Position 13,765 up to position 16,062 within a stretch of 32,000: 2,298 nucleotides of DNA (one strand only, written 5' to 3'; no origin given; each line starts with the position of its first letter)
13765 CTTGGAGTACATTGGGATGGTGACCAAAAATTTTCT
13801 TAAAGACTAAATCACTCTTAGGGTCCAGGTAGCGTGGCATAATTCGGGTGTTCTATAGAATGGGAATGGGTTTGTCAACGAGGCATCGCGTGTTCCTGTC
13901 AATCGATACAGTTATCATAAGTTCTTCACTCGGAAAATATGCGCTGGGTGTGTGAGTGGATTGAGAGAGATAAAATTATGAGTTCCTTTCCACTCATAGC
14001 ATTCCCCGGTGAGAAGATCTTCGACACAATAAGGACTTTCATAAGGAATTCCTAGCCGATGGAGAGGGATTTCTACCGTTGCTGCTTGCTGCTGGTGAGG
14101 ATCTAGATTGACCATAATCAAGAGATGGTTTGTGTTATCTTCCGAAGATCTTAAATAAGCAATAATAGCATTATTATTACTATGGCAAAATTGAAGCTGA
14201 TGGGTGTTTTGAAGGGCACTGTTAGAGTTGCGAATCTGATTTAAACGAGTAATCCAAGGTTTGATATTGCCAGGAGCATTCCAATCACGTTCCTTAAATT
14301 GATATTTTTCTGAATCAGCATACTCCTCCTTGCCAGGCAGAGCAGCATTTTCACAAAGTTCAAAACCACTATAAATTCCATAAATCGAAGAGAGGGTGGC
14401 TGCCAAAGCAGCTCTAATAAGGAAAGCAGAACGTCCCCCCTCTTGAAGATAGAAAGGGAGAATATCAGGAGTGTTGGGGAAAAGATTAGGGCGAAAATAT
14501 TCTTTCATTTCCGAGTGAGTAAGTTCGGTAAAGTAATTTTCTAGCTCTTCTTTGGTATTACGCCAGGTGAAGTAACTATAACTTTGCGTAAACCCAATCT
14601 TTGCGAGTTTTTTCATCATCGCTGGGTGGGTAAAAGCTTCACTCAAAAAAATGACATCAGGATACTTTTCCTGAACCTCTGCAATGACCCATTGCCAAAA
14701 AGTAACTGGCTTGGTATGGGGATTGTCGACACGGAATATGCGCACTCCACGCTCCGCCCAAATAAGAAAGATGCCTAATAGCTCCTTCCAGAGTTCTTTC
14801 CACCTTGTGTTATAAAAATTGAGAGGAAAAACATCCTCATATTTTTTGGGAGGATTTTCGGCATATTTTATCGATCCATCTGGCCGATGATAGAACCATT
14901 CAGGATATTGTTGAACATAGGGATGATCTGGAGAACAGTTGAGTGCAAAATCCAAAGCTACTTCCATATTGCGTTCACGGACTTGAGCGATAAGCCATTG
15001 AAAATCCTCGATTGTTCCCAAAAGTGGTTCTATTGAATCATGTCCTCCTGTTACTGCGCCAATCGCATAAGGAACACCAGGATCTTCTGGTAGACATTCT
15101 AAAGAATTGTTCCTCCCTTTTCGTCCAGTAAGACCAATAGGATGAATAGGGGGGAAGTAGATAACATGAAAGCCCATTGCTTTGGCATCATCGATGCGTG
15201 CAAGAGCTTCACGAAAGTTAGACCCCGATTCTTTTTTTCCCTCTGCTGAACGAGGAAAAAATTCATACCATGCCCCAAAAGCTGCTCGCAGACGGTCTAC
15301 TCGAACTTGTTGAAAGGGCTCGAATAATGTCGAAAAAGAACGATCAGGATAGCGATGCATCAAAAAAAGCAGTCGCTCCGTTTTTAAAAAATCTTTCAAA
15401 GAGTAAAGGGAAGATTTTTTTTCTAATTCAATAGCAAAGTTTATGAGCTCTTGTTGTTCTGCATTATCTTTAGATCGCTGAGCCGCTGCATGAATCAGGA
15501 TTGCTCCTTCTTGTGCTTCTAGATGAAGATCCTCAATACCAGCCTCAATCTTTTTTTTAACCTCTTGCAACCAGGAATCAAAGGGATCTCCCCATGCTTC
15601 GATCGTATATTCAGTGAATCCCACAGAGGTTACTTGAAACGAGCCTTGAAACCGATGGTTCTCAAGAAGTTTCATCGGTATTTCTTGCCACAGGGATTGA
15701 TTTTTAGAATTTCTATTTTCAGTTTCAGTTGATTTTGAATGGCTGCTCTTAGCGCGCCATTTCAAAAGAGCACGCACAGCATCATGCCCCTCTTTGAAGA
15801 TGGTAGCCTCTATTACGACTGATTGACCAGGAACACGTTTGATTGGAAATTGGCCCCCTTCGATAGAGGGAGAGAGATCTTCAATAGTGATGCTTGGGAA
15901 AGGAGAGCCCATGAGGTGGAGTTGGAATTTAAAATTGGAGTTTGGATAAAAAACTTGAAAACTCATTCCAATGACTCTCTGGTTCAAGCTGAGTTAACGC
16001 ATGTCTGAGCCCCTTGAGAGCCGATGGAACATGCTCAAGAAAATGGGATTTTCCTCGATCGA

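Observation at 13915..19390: glgX / AmgK-like anomeric kinase / glgE module: a possible non-canonical route to the GlgE donor substrate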

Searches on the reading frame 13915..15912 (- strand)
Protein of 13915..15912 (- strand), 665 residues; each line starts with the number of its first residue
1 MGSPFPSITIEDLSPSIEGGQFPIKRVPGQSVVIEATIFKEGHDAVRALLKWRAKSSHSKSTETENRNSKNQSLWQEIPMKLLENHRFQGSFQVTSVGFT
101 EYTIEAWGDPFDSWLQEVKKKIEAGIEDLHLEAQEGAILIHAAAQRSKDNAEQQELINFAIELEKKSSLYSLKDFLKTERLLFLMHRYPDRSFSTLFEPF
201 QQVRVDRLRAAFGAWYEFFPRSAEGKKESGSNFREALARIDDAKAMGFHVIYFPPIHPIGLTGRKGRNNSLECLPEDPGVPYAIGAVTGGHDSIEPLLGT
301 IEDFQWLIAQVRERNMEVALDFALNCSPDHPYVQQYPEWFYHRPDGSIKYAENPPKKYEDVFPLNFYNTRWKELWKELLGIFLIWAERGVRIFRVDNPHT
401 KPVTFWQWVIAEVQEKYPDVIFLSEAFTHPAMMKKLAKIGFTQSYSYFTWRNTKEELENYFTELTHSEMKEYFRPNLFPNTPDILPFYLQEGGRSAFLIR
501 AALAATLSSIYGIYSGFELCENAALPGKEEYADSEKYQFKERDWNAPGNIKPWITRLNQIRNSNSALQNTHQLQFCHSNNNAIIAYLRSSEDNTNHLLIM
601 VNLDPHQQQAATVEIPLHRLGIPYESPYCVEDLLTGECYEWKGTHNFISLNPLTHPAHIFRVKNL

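Call 4: search_protein_families(library=pfam, proteins=[window:13915-15912:-], max_evalue=0.01)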
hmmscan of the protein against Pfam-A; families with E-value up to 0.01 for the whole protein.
window:13915-15912:- (665 aa): 4 families
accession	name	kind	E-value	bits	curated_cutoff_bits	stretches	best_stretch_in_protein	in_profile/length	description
PF11896.14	GlgE_dom_N_S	-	3e-46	158.4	25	1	7-207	2-179/179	Alpha-1,4-glucan:maltose-1-phosphate maltosyltransferase, domain N/S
PF21702.3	GLGE_C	-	2.6e-26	92.1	27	1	575-662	1-87/87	GLGE, C-terminal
PF16657.11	Malt_amylase_C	-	1.2e-05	25.7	27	1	573-652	3-70/75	Maltogenic Amylase, C-terminal domain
PF00128.31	Alpha-amylase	-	1.5e-05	24.9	22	1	285-375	50-138/446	Alpha amylase, catalytic domain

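Call 5: search_protein_families(library=ncbifam, proteins=[window:13915-15912:-], max_evalue=0.01)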
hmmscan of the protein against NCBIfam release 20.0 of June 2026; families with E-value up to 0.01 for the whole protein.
window:13915-15912:- (665 aa): 9 families
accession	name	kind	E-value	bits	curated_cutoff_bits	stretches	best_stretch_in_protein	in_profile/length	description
TIGR02456.1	treS_nterm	equivalog_domain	1.3e-10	40.5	678.35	2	292-359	66-133/539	maltose alpha-D-glucosyltransferase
NF041090.1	Cyc-maltodext_AglB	equivalog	1.5e-09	37.2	540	1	293-644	103-440/470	cyclomaltodextrinase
TIGR02403.1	trehalose_treC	equivalog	2.5e-09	36.3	799.05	1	292-335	65-109/544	alpha,alpha-phosphotrehalase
NF041321.1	Alpha-amyl_MalA_Halo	equivalog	4.6e-09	35.2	875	1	297-615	325-633/666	alpha-amylase MalA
NF008967.0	PRK12313.1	equivalog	9.9e-07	27.5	577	1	529-618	479-574/633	1,4-alpha-glucan branching protein GlgB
NF051899.1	BetGalacBglAAgro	equivalog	1.3e-05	23.8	900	0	292-333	66-108/537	beta-galactosidase BglA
NF008051.0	PRK10785.1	equivalog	6.6e-05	21.3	568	0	524-621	485-572/607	maltodextrin glucosidase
NF003811.1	PRK05402.1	equivalog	0.00016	20.3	741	1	528-617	471-565/619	1,4-alpha-glucan branching protein GlgB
NF008183.0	PRK10933.1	subfamily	0.0013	17.5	535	0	292-334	71-114/551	alpha,alpha-phosphotrehalase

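Call 28: search_dna_similar(query=window:13915-15912:-, collection=plasmids, mode=protein, max_evalue=1e-20, max_rows=25)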
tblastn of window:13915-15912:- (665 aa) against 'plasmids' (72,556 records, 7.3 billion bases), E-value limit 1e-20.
Records with a match: 320; places in all: 320; records where one place covers at least 80% of the query: 317.
Best place of each record, by identity: <60% 320.
By first word of the organism name: Rhizobium 139; Ralstonia 134; Streptomyces 11; Paracoccus 6; Azospirillum 5; Burkholderia 5; Sinorhizobium 3; Cupriavidus 3; Caballeronia 3; Croceicoccus 2; and 8 more.
By predicted mobility (MOB-suite, as given by PLSDB): non-mobilizable 139; mobilizable 112; conjugative 69.
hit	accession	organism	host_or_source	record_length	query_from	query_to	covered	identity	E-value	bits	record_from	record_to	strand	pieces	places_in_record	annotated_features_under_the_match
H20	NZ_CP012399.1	Chelatococcus sp. CO-6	whole organism,Shengli Oilfield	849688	3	662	99%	47.0%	0e+0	620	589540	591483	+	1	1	none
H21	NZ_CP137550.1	Streptomyces sp. N50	Selaginella tamariscina,cell ...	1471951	8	663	99%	46.9%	3e-180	575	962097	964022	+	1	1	record has no annotation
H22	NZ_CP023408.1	Streptomyces fungicidicus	Pig,cell culture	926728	8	663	99%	46.5%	7e-175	560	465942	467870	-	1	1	alpha-1,4-glucan--maltose-1-phosphate maltosyltransferase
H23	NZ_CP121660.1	Sinorhizobium terangae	Desmanthus virgatus,cell culture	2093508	8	663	99%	46.4%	0e+0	580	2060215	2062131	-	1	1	none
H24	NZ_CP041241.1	Sinorhizobium mexicanum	Acaciella angustissima,cell culture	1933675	6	663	99%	46.1%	0e+0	582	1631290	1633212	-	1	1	none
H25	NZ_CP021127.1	Rhizobium sp. Kim5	Phaseolus vulgaris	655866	6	663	99%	46.1%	0e+0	581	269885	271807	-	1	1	alpha-1,4-glucan--maltose-1-phosphate maltosyltransferase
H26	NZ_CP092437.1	Rhizobium sp. K102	Phaseolus vulgaris,Cell culture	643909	8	663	99%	46.1%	0e+0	578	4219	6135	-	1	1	alpha-1,4-glucan--maltose-1-phosphate maltosyltransferase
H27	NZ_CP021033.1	Rhizobium sp. NXC14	Phaseolus vulgaris,cell culture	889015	6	663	99%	46.0%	0e+0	585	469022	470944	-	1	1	alpha-1,4-glucan--maltose-1-phosphate maltosyltransferase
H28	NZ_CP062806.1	Cupriavidus basilensis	Cell culture,Sediment of a freshwater ...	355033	6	665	99%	45.8%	0e+0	591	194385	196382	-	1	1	alpha-1,4-glucan--maltose-1-phosphate maltosyltransferase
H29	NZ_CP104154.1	Rhizobium sophoriradicis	Phaseolus vulgaris,cell culture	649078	6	663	99%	45.9%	0e+0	582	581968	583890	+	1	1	alpha-1,4-glucan--maltose-1-phosphate maltosyltransferase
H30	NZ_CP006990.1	Rhizobium etli bv. mimosae str. IE4771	Phaseolus vulgaris,whole organism,nodule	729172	6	663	99%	45.9%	0e+0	580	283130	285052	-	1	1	alpha-1,4-glucan--maltose-1-phosphate maltosyltransferase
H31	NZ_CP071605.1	Rhizobium binae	lentil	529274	6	663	99%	45.9%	0e+0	584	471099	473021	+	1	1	alpha-1,4-glucan--maltose-1-phosphate maltosyltransferase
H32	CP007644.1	Rhizobium etli bv. phaseoli str. IE4803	Phaseolus vulgaris,whole organism,nodule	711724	6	663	99%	45.8%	0e+0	579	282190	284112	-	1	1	glgE: alpha-1,4-glucan:maltose-1-phosphate maltosyltransferase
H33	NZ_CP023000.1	Rhizobium sp. 11515TR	Cell culture,agricultural soil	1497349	6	663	99%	45.7%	4e-180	575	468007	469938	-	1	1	record has no annotation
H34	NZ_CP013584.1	Rhizobium phaseoli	Phaseolus vulgaris,Whole ...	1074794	8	663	99%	45.8%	3e-180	575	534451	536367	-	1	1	record has no annotation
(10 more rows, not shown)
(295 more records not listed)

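Call 29: get_annotated_region(hit=H25, flank=9000)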
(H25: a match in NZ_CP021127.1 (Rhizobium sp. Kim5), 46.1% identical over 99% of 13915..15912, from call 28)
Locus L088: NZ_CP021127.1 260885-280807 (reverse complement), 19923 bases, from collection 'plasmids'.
description: Rhizobium sp. Kim5 plasmid pRetKim5c, complete sequence
organism: Rhizobium sp. Kim5 (NCBI taxid 2020311)
taxonomy: Bacteria; Pseudomonadota; Alphaproteobacteria; Hyphomicrobiales; Rhizobiaceae; Rhizobium; Rhizobium sp. Kim5
host: -; source: Phaseolus vulgaris; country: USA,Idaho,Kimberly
typing (MOB-suite, as given by PLSDB): non-mobilizable
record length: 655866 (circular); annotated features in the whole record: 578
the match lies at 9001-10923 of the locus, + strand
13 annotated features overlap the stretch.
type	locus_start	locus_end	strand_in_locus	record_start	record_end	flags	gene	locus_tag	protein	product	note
CDS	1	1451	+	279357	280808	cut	-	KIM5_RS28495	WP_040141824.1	NCS1 family nucleobase:cation symporter-1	-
CDS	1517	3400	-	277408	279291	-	-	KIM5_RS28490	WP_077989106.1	HAMP domain-containing methyl-accepting chemotaxis protein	GO:0006935 - chemotaxis [Evidence IEA]; GO:0007165 - signal transduction [Evidence IEA]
CDS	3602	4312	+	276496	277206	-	-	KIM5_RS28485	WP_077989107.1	DUF4272 domain-containing protein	-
CDS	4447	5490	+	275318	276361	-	-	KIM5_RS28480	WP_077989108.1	magnesium and cobalt transport protein CorA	-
CDS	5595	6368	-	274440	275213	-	-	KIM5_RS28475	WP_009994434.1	aminoglycoside phosphotransferase family protein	GO:0016310 - phosphorylation [Evidence IEA]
CDS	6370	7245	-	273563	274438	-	-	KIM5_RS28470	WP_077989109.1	MBL fold metallo-hydrolase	-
CDS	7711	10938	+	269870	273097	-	-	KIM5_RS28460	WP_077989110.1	alpha-1,4-glucan--maltose-1-phosphate maltosyltransferase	-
CDS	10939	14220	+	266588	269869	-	treS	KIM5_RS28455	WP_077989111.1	maltose alpha-D-glucosyltransferase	GO:0005991 - trehalose metabolic process [Evidence IEA]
CDS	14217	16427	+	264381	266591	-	glgB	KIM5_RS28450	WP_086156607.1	1,4-alpha-glucan branching protein GlgB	GO:0005975 - carbohydrate metabolic process [Evidence IEA]; GO:0005978 - glycogen biosynthetic process [Evidence IEA]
CDS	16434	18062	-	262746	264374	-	-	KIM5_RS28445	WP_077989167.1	thiamine pyrophosphate-dependent enzyme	-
CDS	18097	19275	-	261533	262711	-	-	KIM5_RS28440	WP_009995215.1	amino acid aminotransferase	-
CDS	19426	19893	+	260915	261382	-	-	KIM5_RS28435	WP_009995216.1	Lrp/AsnC family transcriptional regulator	-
CDS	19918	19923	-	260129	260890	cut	-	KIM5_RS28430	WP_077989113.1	ABC transporter ATP-binding protein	-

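Call 34: search_protein_families(library=ncbifam, proteins=[L088:10939-14220:+], max_evalue=0.00001)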
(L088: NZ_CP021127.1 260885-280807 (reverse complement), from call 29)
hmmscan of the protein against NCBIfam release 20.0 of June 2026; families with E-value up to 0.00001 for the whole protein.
L088:10939-14220:+ (1093 aa): 34 families (the best 25 are shown)
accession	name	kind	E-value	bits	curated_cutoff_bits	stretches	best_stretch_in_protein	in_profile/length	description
TIGR02456.1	treS_nterm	equivalog_domain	4.9e-284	942.8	678.35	1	14-550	2-539/539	maltose alpha-D-glucosyltransferase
TIGR02457.1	TreS_Cterm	hypoth_equivalog_domain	5.5e-156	520.3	375.05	1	565-1085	1-529/529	putative maltokinase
NF051899.1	BetGalacBglAAgro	equivalog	2.7e-92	309.9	900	2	14-219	2-206/537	beta-galactosidase BglA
TIGR02403.1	trehalose_treC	equivalog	2.1e-84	284.2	799.05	2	15-215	2-198/544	alpha,alpha-phosphotrehalase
NF008183.0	PRK10933.1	subfamily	2.4e-81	274.1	535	2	12-219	5-208/551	alpha,alpha-phosphotrehalase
NF008051.0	PRK10785.1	equivalog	1.3e-40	139.2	568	2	37-278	176-399/607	maltodextrin glucosidase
NF041090.1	Cyc-maltodext_AglB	equivalog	1.4e-34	119.7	540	1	37-211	62-207/470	cyclomaltodextrinase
NF041321.1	Alpha-amyl_MalA_Halo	equivalog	4.9e-34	117.7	875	1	10-148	252-387/666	alpha-amylase MalA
NF011293.0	PRK14705.1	equivalog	4.8e-32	110.5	2376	1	720-1084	141-469/1224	1,4-alpha-glucan branching enzyme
NF041273.1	GlcN_kinase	equivalog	8.9e-32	110.8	550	1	734-1084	81-390/391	glucosamine kinase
TIGR02402.1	trehalose_TreZ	equivalog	5.2e-24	84.4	538.8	1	16-113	93-186/545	malto-oligosyltrehalose trehalohydrolase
NF011083.0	PRK14510.1-2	equivalog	4.2e-21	74.2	1322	1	37-388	220-548/1186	bifunctional glycogen debranching protein GlgX/4-alpha-glucanotransferase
NF007060.0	PRK09505.2-5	equivalog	1.6e-14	52.9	790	1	37-113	232-322/690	alpha-amylase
NF008967.0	PRK12313.1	equivalog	2.8e-13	49.1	577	1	18-114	148-246/633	1,4-alpha-glucan branching protein GlgB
NF006969.0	PRK09441.1-2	equivalog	1.5e-12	47.2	382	1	40-114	22-106/483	alpha-amylase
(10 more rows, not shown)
